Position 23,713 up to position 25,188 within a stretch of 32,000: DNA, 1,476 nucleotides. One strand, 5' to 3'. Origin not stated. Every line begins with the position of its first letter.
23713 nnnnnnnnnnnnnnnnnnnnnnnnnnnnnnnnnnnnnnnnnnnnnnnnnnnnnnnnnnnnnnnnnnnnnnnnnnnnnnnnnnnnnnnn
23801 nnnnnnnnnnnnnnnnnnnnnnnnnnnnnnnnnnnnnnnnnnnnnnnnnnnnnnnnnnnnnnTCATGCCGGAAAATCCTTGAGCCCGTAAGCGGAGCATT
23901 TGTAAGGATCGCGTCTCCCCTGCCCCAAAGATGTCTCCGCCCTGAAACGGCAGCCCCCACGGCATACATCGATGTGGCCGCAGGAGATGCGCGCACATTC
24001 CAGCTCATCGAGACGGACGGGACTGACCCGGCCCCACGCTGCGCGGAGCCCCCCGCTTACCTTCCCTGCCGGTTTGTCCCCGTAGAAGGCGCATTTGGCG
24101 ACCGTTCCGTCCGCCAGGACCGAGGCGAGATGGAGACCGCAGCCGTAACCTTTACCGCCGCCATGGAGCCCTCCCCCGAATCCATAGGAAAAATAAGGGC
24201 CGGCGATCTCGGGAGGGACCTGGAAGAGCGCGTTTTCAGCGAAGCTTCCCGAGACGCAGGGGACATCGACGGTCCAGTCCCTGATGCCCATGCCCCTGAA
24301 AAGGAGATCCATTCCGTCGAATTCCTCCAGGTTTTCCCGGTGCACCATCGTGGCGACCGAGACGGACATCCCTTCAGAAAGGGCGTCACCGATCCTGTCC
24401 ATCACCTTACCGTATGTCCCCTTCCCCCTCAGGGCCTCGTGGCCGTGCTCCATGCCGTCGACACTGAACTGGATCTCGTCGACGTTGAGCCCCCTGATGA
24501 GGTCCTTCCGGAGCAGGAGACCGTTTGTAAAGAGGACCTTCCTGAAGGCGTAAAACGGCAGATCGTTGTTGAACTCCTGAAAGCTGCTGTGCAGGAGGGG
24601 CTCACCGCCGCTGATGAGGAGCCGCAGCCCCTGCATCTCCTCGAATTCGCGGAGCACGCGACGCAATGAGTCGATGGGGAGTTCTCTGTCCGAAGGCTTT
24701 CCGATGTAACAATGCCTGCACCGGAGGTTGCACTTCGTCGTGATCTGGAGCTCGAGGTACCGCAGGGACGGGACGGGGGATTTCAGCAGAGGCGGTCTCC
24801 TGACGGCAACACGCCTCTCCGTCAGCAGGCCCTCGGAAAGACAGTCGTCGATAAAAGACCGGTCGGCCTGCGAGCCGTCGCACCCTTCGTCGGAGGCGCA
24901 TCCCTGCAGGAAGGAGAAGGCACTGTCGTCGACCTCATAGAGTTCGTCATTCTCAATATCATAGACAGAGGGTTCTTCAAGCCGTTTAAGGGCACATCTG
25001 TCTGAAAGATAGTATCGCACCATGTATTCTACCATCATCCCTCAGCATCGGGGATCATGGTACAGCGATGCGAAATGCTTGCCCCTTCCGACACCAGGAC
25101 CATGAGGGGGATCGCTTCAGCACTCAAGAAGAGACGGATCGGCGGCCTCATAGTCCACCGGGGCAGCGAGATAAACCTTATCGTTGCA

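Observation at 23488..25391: Orphan radical SAM/SPASM maturase-like gene bracketed by two same-orientation MITE copies, with candidate substrate mini-gene: possible undescribed RiPP-type locus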

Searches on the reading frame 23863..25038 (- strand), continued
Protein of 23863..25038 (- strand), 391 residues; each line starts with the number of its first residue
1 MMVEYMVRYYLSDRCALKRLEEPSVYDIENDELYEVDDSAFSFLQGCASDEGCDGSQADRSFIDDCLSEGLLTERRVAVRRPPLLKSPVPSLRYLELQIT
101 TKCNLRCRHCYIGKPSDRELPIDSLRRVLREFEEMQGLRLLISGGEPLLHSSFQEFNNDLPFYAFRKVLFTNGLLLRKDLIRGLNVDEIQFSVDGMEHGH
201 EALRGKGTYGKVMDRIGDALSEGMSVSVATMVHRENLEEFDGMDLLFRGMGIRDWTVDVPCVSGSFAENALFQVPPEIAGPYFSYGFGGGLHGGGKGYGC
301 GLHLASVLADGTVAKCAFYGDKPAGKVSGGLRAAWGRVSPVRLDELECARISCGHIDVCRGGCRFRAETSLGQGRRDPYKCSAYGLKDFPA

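Call 75: search_protein_families(library=ncbifam, proteins=[P0124], max_evalue=0.01)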
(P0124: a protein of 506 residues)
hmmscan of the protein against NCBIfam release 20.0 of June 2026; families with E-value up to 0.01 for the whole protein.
P0124 (506 aa): 69 families (the best 25 are shown)
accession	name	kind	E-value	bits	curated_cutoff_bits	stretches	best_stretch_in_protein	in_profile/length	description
TIGR04250.1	SCM_rSAM_ScmE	equivalog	1.2e-25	90.2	400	1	211-377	3-177/358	SynChlorMet cassette radical SAM/SPASM protein ScmE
TIGR04055.1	rSAM_NirJ2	equivalog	2.2e-25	89.9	500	2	217-372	6-167/326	putative heme d1 biosynthesis radical SAM protein NirJ2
TIGR04545.1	rSAM_ahbD_hemeb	equivalog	1.1e-23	84.2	500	1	216-402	5-198/339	heme b synthase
TIGR04051.1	rSAM_NirJ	equivalog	2.1e-23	82.8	515.45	1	216-384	7-181/354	heme d1 biosynthesis radical SAM protein NirJ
TIGR04054.1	rSAM_NirJ1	equivalog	2.7e-22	78.9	650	1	216-368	41-199/387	putative heme d1 biosynthesis radical SAM protein NirJ1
NF050035.1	rSAM_WgK_link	exception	2.8e-22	79.2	650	1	213-399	11-203/367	radical SAM/SPASM peptide maturase WgkB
TIGR04053.2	TIGR04053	equivalog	3.8e-22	79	395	1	216-398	13-203/366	TIGR04053 family radical SAM/SPASM domain-containing protein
TIGR04133.1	rSAM_w_lipo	hypoth_equivalog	5.8e-22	78.1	425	1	209-405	22-228/350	TIGR04133 family radical SAM/SPASM protein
TIGR04347.1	pseudo_SAM_Halo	equivalog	7.2e-22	78.2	525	1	216-371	43-204/390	TIGR04347 family pseudo-SAM/SPASM protein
NF045574.1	sacti_mat_StsB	exception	2.5e-21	76.1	625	1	206-376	91-266/466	StsB family radical SAM/SPASM domain sactipeptide maturase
TIGR03962.1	mycofact_rSAM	equivalog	1.8e-20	73.4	265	1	215-370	16-177/339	mycofactocin radical SAM maturase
TIGR04546.1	rSAM_ahbC_deAc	equivalog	1.2e-19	70.4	650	1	216-368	44-202/390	12,18-didecarboxysiroheme deacetylase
TIGR03961.1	rSAM_PTO1314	hypoth_equivalog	5.1e-18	65.4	306.05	1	217-372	29-184/332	PTO1314 family radical SAM protein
TIGR04303.1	GeoRSP_rSAM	equivalog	7.4e-18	65.2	400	1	217-376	11-174/325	GeoRSP system radical SAM/SPASM protein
NF049973.1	radical_Rv1681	equivalog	1.2e-17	63.9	380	1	215-372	76-240/326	Rv1681 family radical SAM protein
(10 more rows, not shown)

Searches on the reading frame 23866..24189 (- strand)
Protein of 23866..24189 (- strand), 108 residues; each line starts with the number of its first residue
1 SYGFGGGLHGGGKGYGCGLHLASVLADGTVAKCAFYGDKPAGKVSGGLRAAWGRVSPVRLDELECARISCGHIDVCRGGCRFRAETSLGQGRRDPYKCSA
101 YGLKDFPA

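Call 73: search_protein_families(library=ncbifam, proteins=[window:23866-24189:-], max_evalue=10)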
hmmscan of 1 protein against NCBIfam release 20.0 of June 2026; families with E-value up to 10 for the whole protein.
window:23866-24189:- (108 aa): 9 families
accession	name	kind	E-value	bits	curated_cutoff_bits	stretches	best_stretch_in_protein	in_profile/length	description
TIGR04085.1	rSAM_more_4Fe4S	domain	3e-06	27.6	27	1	18-98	4-93/93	SPASM domain-containing protein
TIGR03913.1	rad_SAM_trio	equivalog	0.0061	15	591.75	1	52-96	309-351/477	GDL motif peptide-associated radical SAM/SPASM maturase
NF041298.1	rSAM_mat_DynA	equivalog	0.034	13.1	450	1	62-100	305-341/356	dynobactin maturation radical SAM/SPASM protein DynA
TIGR04083.1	rSAM_pep_methan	hypoth_equivalog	0.048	12.5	300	1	64-101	296-332/376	TIGR04083 family peptide-modifying radical SAM enzyme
TIGR04280.1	geopep_mat_rSAM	hypoth_equivalog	0.076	12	400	1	24-86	335-398/428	geopeptide radical SAM maturase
NF010321.0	PRK13758.1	equivalog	0.43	9.7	441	1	69-101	319-351/370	anaerobic sulfatase-maturase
TIGR04304.1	GeoRSP_SPASM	equivalog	0.91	8.6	300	1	68-85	262-279/293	GeoRSP system SPASM domain protein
TIGR04103.1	rSAM_nif11_3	equivalog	1.5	7.3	725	0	66-96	311-341/412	nif11-class peptide radical SAM maturase 3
TIGR04082.1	rSAM_for_selen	equivalog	2.4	6.8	350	1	8-78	423-495/516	thio(seleno)oxazole modification radical SAM maturase SbtM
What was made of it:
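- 23887..24150 (-): SPASM domain with seven conserved Cys (C300, C316, C348, C353, C359, C363, C381). TIGR04085 scores 27.6 bits against a cut-off of 27 over profile positions 4-93 of 93 (call 73).
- On SPASM subfamily: TIGR04085 scores 27.6 bits against a cut-off of 27, only just above threshold (call 73).
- On anSME: NF010321 scores 9.7 against 441 (call 73).
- Closest known: Anaerobic sulfatase-maturing enzymes. Different: NF010321 scores 9.7 bits against a cut-off of 441 (call 73).
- Checked: The last 108 residues reach the SPASM model TIGR04085 (27.6 bits, cut-off 27; call 73).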

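Call 74: search_protein_families(library=pfam, proteins=[window:23866-24189:-], max_evalue=10)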
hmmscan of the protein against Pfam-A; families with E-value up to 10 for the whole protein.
window:23866-24189:- (108 aa): 0 families
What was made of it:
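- Tried and rejected: Pfam scans of the isolated N- and C-terminal parts found nothing (call 74).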
